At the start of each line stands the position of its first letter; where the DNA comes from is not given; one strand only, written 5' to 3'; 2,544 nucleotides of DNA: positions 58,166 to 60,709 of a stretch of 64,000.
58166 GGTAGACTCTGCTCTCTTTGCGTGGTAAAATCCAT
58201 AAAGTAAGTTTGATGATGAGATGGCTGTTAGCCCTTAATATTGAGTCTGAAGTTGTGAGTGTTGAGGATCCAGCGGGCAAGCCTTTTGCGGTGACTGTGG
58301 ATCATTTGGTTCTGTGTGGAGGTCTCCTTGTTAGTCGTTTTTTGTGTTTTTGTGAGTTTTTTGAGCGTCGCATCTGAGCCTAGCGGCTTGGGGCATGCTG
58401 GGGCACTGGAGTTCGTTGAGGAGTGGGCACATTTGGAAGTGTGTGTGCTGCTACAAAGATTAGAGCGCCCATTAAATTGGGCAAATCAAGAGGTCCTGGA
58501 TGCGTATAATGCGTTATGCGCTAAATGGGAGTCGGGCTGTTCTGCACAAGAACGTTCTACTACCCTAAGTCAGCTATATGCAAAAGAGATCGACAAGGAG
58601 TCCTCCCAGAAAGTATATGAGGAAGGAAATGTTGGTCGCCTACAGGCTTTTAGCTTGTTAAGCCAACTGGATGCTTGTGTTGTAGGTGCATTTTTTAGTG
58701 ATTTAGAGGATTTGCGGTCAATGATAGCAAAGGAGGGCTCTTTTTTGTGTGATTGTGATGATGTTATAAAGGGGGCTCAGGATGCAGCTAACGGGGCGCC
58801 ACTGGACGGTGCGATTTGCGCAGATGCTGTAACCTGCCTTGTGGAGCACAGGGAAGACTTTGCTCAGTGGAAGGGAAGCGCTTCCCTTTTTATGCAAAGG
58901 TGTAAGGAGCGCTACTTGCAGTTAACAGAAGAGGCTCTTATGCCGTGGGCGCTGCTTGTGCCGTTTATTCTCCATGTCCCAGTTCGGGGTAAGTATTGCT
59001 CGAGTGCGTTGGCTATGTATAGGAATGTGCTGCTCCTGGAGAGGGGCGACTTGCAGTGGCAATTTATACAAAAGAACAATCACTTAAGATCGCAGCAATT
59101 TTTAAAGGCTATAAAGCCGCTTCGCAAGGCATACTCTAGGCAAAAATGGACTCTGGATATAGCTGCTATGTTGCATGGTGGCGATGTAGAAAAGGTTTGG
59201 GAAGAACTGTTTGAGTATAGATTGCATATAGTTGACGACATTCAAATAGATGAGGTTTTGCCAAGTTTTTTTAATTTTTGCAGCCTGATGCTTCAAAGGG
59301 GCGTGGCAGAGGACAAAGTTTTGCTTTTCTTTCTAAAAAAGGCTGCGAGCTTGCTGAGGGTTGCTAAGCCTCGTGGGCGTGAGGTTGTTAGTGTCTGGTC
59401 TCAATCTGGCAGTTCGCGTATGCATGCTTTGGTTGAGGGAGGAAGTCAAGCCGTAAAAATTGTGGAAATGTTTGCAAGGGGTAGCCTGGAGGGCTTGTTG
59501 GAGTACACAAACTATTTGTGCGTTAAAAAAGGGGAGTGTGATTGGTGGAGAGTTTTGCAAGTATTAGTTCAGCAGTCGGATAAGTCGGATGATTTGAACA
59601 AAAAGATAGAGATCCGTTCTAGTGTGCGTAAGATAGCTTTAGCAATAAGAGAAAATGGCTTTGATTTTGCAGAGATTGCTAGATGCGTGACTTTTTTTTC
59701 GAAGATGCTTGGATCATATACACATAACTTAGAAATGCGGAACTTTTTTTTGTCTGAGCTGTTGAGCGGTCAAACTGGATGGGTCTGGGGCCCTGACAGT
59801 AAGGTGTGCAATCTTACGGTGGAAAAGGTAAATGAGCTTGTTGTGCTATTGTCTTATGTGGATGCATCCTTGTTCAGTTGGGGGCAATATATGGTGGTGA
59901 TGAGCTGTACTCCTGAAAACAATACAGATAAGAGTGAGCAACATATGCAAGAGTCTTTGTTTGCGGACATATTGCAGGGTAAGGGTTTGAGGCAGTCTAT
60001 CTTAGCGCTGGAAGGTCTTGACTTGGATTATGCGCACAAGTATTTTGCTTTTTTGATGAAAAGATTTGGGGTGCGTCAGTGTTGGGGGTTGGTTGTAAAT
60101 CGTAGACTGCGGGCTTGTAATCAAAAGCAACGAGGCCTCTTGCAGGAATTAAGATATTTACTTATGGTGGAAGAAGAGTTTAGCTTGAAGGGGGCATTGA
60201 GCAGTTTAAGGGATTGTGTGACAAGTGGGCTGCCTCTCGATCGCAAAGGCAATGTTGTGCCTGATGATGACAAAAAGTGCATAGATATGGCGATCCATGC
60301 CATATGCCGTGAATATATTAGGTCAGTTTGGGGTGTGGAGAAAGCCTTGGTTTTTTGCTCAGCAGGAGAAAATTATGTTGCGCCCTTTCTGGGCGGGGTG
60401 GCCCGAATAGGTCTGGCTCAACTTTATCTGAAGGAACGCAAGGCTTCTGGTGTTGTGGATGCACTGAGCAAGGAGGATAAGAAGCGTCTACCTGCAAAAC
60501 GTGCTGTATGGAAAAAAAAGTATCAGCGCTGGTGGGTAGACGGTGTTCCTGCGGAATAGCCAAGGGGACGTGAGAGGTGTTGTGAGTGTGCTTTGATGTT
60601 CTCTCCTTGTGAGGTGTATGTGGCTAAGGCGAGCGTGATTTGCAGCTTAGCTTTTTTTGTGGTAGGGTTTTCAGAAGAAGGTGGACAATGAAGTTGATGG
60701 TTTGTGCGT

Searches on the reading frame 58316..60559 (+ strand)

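Call 69: search_protein_families(library=pfam, proteins=[window:58316-60559:+], max_evalue=1)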
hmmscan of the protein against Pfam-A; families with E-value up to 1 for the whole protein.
window:58316-60559:+ (747 aa): 1 family
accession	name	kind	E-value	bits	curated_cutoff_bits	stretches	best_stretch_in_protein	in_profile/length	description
PF05555.16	DUF762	-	0.087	12.8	25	1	84-157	113-189/245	Coxiella burnetii protein of unknown function (DUF762)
